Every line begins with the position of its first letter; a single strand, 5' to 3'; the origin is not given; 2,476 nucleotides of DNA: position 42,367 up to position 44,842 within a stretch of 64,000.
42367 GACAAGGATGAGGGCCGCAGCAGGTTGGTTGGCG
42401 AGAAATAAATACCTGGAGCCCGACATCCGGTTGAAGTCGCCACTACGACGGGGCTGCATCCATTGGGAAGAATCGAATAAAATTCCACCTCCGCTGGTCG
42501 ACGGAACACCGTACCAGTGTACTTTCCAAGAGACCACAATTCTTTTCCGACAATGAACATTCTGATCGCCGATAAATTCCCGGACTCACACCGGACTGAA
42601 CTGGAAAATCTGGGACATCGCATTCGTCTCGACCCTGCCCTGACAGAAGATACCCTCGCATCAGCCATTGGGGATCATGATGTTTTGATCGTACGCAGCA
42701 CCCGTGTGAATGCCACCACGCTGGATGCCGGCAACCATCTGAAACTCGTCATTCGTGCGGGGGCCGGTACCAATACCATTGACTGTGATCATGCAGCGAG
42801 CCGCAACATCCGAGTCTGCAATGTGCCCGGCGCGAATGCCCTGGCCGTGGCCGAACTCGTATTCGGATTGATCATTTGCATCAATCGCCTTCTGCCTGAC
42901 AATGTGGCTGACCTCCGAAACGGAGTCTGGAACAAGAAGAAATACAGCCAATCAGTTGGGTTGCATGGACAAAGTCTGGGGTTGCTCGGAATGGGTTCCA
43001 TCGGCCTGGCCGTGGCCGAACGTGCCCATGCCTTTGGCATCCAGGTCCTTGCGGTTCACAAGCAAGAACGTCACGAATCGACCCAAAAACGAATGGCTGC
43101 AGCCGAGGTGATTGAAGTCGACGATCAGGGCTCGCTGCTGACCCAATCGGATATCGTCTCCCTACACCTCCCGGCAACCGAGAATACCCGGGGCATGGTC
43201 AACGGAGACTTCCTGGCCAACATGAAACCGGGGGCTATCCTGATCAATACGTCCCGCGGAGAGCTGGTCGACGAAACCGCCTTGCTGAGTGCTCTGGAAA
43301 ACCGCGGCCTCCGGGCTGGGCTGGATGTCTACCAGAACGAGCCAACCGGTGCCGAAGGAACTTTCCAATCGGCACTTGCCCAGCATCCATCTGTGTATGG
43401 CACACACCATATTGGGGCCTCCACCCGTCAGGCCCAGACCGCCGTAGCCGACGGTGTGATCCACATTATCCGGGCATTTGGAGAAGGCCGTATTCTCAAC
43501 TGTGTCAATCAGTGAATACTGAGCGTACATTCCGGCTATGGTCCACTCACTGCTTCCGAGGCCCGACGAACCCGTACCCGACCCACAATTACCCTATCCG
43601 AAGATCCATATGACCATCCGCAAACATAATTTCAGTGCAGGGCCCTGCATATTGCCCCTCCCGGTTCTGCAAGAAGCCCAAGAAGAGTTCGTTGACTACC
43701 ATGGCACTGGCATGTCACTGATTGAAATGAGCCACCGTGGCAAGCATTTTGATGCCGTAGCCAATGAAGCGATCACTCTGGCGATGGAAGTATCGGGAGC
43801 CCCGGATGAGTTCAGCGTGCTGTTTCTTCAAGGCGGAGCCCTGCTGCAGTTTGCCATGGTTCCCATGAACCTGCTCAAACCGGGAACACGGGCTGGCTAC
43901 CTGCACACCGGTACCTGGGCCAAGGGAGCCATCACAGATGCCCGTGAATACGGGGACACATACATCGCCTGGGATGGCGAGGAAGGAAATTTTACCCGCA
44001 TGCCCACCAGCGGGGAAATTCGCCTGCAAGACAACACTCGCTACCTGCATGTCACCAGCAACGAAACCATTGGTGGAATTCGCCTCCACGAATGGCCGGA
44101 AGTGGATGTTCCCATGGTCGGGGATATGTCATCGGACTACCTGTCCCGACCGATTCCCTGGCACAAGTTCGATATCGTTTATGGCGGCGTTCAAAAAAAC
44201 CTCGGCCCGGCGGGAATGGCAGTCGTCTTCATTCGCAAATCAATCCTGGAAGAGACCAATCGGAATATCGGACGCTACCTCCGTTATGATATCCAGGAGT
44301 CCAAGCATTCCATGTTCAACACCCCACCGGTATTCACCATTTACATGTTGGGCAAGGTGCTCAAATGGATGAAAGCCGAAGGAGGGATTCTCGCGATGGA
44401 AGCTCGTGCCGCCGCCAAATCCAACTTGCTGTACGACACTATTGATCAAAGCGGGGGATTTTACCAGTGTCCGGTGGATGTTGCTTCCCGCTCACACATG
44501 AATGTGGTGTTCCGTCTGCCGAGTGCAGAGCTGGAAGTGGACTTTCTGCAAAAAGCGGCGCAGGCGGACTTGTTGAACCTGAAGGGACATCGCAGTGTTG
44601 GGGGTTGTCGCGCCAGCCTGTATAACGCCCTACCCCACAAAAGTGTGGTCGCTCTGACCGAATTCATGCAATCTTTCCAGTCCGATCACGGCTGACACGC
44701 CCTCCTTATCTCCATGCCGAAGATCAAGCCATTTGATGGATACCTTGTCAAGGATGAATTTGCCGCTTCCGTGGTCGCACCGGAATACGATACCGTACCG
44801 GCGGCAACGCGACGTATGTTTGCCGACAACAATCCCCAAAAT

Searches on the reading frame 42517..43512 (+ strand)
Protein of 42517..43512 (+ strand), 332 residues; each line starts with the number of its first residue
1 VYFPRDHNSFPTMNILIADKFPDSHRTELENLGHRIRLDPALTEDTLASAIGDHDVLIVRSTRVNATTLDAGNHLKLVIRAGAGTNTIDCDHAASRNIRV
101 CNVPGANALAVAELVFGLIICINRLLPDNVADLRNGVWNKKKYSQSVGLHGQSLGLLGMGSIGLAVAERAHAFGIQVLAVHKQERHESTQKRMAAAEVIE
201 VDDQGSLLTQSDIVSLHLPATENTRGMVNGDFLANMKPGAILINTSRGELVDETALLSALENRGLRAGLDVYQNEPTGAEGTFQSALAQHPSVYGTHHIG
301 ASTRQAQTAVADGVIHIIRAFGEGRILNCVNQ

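Call 52: search_protein_families(library=pfam, proteins=[window:42517-43512:+], max_evalue=0.001)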
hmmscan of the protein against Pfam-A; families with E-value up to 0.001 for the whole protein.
window:42517-43512:+ (332 aa): 3 families
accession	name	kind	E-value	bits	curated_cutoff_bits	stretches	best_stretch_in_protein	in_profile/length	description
PF02826.25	2-Hacid_dh_C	-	3.3e-47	160.6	25.1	1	117-300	2-178/178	D-isomer specific 2-hydroxyacid dehydrogenase, NAD binding domain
PF00389.36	2-Hacid_dh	-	6.4e-26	91.1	24.6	1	15-331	1-134/134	D-isomer specific 2-hydroxyacid dehydrogenase, catalytic domain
PF03446.21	NAD_binding_2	-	6.3e-09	36.5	21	1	154-266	2-113/161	NAD binding domain of 6-phosphogluconate dehydrogenase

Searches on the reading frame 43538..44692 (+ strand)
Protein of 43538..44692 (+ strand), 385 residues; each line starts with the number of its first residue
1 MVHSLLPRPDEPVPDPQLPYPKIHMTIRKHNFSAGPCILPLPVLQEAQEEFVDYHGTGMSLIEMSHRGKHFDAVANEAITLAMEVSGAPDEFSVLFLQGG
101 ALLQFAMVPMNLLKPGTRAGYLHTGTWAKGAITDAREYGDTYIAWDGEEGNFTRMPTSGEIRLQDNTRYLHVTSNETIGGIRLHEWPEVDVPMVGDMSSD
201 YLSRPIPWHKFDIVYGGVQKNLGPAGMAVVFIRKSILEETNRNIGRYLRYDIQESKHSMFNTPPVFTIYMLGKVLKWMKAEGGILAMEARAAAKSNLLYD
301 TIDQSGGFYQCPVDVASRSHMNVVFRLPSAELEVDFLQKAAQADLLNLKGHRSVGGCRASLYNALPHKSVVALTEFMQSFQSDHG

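Call 52: search_protein_families(library=pfam, proteins=[window:43538-44692:+], max_evalue=0.001)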
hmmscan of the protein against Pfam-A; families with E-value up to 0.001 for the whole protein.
window:43538-44692:+ (385 aa): 1 family
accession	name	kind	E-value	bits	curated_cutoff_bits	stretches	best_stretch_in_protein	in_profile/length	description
PF00266.25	Aminotran_5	-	2.3e-36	126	21.5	1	31-370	3-368/371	Aminotransferase class-V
